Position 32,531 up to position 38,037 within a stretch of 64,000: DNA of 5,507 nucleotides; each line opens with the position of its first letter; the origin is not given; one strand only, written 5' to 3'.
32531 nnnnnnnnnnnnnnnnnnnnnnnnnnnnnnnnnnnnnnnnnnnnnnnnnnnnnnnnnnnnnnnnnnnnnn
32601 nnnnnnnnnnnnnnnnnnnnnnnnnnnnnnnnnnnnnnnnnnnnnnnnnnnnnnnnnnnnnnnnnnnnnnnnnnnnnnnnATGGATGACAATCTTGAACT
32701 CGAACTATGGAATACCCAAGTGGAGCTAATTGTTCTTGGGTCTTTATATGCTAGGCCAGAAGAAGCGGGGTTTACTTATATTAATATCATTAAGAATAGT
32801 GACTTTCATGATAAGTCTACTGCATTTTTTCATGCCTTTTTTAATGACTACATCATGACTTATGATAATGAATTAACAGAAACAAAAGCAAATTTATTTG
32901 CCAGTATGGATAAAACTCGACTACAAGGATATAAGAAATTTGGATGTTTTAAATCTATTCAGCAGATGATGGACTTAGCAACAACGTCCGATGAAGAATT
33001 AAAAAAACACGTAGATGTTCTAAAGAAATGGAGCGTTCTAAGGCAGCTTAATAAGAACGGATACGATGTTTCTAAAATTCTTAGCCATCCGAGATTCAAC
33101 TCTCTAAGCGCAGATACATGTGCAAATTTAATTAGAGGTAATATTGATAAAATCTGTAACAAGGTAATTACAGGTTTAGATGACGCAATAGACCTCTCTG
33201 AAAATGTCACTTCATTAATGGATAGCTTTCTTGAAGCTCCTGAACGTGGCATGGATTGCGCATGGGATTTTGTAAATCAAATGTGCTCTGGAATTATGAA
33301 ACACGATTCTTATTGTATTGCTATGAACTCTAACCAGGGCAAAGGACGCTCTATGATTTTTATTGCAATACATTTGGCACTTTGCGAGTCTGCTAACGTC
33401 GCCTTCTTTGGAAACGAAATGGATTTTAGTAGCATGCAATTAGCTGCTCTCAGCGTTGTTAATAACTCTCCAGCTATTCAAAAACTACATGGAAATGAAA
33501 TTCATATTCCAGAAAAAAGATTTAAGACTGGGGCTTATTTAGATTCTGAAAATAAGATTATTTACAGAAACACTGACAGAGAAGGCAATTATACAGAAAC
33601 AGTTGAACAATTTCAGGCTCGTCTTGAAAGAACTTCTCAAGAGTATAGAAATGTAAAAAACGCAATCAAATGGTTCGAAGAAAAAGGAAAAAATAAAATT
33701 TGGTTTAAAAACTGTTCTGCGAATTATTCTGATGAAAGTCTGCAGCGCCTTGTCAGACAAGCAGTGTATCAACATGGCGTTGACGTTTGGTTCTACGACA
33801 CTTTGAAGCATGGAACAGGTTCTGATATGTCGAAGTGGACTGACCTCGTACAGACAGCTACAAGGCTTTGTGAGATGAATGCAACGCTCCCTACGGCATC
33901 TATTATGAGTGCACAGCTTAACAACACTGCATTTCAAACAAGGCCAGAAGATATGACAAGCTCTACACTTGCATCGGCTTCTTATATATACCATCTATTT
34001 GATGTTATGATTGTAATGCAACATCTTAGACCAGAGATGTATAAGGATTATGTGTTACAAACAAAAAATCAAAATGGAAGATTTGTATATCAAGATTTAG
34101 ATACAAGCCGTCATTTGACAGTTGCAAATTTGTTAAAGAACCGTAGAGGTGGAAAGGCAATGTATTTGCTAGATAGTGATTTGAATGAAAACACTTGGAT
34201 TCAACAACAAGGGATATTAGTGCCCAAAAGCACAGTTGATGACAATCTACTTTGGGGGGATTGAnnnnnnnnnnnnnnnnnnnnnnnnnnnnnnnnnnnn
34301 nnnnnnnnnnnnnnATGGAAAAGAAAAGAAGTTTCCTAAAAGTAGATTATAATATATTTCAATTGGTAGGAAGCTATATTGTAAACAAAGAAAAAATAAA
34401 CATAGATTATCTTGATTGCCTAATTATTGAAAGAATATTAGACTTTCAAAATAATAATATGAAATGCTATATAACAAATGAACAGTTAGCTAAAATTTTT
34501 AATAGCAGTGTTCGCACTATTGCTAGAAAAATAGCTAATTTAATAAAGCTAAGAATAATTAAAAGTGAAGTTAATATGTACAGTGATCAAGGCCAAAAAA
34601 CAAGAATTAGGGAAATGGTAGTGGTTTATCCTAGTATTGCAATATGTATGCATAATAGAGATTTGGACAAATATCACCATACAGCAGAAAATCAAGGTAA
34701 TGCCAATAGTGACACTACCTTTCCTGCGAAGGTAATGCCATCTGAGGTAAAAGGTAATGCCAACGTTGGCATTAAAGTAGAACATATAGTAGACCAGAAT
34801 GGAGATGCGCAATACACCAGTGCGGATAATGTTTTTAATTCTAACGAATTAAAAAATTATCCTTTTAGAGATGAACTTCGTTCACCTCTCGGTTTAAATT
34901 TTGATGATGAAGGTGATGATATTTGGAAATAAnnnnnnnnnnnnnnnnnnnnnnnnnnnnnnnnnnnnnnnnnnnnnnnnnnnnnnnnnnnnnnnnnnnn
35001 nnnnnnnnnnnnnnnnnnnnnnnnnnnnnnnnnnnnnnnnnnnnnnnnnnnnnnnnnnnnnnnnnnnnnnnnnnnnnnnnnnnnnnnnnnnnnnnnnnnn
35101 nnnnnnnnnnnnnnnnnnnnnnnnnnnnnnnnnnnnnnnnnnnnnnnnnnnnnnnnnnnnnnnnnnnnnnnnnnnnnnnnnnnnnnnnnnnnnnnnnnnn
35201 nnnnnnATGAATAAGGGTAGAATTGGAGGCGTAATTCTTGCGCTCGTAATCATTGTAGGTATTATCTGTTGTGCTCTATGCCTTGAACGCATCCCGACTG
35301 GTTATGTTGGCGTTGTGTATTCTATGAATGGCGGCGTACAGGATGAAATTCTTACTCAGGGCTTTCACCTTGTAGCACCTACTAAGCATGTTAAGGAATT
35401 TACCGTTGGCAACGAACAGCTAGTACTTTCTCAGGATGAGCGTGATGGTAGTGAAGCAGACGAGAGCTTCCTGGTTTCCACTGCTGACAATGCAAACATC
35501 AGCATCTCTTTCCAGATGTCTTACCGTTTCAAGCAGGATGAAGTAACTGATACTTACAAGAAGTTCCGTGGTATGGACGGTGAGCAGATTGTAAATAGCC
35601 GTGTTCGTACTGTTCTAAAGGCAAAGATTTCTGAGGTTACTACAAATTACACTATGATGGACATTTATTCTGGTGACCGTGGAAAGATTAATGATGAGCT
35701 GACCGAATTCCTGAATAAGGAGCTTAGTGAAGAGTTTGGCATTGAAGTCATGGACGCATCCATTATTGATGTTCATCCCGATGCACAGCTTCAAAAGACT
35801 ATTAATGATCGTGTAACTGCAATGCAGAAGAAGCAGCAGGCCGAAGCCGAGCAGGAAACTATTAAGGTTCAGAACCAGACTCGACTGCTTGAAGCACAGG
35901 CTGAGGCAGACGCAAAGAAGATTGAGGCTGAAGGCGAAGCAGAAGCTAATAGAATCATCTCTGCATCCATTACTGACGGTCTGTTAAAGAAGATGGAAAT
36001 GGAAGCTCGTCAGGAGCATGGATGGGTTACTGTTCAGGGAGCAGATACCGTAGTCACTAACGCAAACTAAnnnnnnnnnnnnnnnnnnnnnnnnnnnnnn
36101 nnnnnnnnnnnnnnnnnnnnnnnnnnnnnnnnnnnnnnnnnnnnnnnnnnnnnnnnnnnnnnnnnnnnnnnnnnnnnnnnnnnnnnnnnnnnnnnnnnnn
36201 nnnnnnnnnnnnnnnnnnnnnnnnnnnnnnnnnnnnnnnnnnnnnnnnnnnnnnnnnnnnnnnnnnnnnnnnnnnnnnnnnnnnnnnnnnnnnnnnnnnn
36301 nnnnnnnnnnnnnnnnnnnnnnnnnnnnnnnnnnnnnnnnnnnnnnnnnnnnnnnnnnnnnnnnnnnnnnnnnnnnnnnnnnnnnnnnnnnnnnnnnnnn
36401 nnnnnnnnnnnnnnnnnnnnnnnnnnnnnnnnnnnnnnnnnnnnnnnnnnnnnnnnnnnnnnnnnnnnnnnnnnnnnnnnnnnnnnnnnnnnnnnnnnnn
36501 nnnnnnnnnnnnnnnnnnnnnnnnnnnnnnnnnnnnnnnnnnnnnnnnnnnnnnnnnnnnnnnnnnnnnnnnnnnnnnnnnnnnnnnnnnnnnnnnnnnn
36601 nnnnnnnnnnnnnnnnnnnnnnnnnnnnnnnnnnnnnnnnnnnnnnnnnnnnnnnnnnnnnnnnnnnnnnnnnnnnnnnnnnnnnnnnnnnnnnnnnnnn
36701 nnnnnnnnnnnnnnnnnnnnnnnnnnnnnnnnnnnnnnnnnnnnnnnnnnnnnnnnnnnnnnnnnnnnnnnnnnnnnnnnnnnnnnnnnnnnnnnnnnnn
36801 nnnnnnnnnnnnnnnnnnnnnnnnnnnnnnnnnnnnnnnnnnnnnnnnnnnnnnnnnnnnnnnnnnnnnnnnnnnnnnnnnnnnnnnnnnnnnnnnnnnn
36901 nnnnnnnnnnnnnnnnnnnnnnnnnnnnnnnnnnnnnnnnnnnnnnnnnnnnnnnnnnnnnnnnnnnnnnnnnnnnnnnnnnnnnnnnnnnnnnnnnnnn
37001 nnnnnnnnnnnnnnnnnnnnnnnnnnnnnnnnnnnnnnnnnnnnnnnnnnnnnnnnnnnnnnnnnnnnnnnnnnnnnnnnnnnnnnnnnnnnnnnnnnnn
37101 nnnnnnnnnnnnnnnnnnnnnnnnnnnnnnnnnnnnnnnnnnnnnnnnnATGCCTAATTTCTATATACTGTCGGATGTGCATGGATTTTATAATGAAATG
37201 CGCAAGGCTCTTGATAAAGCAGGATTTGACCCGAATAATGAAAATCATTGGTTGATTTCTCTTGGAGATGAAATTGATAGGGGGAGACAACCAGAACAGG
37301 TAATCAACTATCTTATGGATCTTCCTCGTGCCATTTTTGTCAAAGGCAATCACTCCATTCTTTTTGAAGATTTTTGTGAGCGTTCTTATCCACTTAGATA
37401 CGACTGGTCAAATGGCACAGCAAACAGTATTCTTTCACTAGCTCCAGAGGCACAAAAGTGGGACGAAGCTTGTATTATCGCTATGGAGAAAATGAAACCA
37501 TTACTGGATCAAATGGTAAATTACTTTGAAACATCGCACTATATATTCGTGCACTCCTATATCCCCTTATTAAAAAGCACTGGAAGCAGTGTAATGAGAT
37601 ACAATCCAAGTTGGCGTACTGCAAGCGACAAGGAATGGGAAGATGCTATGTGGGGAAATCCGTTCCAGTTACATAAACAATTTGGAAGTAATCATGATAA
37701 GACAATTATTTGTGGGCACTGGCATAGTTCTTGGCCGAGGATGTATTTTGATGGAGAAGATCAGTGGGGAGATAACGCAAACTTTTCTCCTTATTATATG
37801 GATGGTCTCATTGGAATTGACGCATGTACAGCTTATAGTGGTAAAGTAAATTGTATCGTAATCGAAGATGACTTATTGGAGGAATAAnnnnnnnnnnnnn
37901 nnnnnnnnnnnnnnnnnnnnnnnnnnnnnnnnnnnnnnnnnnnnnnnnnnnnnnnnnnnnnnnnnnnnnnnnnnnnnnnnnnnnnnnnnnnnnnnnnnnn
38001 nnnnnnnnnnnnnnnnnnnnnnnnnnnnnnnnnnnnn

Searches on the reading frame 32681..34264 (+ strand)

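Call 50: search_protein_families(library=pfam, proteins=[window:32681-34264:+], max_evalue=0.001)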
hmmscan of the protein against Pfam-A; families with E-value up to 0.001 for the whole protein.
window:32681-34264:+ (527 aa): 1 family
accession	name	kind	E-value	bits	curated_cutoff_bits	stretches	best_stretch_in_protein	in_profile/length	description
PF03796.21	DnaB_C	-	1.5e-05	24.9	27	0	191-258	2-69/255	DnaB-like helicase C terminal domain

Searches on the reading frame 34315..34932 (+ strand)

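Call 50: search_protein_families(library=pfam, proteins=[window:34315-34932:+], max_evalue=0.001)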
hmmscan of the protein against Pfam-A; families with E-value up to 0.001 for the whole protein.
window:34315-34932:+ (205 aa): 1 family
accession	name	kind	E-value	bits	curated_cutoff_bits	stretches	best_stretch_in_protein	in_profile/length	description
PF13730.12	HTH_36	-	2.5e-07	30.8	25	1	41-82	14-55/55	Helix-turn-helix domain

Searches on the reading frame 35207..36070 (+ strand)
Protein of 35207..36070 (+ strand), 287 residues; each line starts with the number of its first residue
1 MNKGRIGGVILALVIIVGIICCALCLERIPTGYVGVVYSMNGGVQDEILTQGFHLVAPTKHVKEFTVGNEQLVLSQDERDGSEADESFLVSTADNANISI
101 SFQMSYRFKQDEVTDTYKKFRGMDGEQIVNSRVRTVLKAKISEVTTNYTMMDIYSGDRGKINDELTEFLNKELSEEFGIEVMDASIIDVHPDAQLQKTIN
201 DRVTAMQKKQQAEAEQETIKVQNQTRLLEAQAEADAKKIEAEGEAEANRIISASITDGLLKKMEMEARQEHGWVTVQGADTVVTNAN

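Call 50: search_protein_families(library=pfam, proteins=[window:35207-36070:+], max_evalue=0.001)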
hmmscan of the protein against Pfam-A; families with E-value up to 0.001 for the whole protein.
window:35207-36070:+ (287 aa): 1 family
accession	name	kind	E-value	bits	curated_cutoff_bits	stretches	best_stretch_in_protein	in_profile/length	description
PF01145.31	Band_7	-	2.9e-26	93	23.6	1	28-218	2-174/176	SPFH domain / Band 7 family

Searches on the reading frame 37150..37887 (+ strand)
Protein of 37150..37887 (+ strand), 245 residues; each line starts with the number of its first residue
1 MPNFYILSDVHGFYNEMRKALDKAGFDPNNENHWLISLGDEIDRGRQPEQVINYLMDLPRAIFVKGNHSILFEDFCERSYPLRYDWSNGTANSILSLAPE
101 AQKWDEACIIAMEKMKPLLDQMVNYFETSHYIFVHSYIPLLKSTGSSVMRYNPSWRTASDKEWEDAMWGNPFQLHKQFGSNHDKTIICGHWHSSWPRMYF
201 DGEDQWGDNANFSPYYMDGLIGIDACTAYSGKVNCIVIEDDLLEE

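Call 50: search_protein_families(library=pfam, proteins=[window:37150-37887:+], max_evalue=0.001)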
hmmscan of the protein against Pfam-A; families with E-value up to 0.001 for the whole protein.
window:37150-37887:+ (245 aa): 1 family
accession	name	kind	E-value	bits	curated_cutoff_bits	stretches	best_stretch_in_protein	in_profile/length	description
PF00149.33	Metallophos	-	1.1e-12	49.2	21.5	1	4-193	3-190/191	Calcineurin-like phosphoesterase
